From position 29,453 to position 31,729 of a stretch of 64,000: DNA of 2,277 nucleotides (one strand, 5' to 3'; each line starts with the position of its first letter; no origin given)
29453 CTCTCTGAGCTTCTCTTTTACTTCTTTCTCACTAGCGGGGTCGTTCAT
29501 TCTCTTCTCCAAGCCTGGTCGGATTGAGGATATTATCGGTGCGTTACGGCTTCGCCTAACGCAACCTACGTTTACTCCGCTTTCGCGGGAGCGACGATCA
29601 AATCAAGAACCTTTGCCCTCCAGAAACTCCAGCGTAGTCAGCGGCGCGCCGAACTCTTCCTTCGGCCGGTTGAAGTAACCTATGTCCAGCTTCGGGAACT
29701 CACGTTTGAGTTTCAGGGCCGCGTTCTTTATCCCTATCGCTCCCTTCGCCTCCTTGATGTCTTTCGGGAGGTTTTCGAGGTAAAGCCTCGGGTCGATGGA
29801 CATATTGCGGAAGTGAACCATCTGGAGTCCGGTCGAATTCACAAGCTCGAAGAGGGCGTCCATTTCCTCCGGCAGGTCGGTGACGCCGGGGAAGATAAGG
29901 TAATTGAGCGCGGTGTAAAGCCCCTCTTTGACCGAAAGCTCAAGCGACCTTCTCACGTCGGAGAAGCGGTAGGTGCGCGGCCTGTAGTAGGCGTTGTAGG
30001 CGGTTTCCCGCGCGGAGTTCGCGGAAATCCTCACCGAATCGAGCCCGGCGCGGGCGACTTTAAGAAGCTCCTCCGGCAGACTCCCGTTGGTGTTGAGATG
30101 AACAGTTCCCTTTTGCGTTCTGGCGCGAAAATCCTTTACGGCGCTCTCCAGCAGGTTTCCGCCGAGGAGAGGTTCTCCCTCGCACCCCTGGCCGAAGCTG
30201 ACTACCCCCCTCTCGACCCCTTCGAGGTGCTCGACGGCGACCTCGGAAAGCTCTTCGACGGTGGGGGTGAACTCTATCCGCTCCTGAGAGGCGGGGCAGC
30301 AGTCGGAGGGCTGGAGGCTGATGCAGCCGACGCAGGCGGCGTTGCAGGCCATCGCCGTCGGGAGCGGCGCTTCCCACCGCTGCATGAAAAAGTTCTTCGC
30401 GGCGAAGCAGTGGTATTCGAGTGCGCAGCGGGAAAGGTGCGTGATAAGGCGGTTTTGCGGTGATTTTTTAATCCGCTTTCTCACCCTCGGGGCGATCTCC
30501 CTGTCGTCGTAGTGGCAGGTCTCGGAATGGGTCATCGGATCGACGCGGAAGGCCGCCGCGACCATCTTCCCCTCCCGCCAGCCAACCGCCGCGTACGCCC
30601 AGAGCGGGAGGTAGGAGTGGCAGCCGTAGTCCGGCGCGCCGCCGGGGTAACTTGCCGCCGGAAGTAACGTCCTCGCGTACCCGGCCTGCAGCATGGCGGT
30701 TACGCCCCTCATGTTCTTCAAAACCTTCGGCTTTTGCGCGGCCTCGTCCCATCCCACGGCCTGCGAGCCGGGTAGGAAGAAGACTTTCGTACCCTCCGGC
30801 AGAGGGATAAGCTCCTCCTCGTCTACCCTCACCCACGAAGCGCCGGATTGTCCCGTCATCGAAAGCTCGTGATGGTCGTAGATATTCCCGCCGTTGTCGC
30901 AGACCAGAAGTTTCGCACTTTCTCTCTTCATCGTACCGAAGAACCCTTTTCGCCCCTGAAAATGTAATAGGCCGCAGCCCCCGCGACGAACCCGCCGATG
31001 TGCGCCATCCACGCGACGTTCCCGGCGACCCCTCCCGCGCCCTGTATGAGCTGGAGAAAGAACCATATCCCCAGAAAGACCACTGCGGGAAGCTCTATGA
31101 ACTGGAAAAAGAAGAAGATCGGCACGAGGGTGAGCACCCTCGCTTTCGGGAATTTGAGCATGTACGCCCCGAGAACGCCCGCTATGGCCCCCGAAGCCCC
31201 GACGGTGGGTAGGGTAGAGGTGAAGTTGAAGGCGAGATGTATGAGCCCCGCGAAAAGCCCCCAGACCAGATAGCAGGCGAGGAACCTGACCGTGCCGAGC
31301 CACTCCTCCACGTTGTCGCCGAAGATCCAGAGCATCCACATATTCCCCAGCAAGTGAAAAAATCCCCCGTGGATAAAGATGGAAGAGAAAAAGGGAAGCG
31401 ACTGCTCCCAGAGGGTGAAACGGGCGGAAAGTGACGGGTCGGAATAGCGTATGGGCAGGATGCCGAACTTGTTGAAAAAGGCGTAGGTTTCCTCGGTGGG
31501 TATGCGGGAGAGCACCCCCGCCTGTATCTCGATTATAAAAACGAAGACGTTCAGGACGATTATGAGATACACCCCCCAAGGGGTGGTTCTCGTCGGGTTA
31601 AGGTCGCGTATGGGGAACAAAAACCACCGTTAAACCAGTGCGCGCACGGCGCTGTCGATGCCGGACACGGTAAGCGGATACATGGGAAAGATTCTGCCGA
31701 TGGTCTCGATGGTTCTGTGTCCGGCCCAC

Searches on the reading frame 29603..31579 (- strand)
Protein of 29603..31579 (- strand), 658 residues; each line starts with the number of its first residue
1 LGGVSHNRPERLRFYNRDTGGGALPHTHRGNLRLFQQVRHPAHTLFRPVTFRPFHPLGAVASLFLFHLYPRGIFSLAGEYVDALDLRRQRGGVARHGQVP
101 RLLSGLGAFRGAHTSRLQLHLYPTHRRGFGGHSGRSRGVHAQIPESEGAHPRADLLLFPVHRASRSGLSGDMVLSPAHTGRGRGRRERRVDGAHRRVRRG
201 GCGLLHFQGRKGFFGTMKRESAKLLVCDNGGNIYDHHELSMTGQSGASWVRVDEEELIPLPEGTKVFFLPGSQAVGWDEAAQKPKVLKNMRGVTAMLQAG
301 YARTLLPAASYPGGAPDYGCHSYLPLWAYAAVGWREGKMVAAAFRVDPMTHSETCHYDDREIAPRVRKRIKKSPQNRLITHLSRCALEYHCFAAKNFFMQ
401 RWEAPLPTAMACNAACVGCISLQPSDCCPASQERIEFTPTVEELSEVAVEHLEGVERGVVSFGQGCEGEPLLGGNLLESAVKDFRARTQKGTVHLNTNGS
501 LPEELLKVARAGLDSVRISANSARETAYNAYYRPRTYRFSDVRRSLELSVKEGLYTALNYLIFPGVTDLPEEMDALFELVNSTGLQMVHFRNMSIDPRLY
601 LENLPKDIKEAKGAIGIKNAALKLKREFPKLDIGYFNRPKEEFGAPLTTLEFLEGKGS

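Call 43: search_protein_families(library=pfam, proteins=[window:29603-31579:-], max_evalue=0.001)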
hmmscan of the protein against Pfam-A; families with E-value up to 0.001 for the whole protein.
window:29603-31579:- (658 aa): 1 family
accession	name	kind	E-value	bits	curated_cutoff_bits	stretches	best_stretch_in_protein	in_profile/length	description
PF04055.27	Radical_SAM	-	5.7e-13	49.8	29.5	1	411-576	6-162/166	Radical SAM superfamily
